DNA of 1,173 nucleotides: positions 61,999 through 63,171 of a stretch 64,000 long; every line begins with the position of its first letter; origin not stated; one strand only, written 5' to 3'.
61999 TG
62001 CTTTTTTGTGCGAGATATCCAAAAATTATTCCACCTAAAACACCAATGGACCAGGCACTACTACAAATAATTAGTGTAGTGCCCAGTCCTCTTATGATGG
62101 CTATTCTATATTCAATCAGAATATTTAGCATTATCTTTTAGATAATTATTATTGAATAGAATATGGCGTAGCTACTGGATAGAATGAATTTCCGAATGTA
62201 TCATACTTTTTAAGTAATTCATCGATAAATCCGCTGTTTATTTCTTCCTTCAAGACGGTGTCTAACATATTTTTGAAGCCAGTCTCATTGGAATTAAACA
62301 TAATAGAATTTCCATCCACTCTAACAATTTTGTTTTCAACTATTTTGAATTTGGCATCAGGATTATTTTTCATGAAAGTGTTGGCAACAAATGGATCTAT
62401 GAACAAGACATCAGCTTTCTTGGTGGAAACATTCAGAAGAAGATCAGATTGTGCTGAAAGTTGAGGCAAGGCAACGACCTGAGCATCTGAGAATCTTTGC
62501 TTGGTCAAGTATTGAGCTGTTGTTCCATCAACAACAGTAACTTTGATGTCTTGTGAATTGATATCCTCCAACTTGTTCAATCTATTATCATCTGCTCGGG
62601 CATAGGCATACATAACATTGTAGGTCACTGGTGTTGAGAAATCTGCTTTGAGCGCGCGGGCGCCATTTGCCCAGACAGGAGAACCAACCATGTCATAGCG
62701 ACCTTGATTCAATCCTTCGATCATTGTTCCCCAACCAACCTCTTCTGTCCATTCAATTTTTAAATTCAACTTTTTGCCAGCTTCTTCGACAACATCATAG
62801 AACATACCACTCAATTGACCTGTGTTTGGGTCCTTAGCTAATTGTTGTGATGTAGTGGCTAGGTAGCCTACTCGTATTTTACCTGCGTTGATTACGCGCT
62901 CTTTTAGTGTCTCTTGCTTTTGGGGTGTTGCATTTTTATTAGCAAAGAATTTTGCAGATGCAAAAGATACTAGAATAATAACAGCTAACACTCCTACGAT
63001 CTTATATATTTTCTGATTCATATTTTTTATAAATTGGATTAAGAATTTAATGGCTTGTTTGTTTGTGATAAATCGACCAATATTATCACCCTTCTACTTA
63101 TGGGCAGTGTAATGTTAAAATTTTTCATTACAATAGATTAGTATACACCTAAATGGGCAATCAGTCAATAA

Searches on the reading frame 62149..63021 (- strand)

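Call 16: search_protein_families(library=pfam, proteins=[window:62149-63021:-], max_evalue=0.001)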
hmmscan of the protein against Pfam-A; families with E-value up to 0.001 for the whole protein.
window:62149-63021:- (290 aa): 1 family
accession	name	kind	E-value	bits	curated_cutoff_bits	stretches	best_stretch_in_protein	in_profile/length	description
PF00497.25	SBP_bac_3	-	5.8e-19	68.6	26.4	1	50-273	2-129/132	Bacterial extracellular solute-binding proteins, family 3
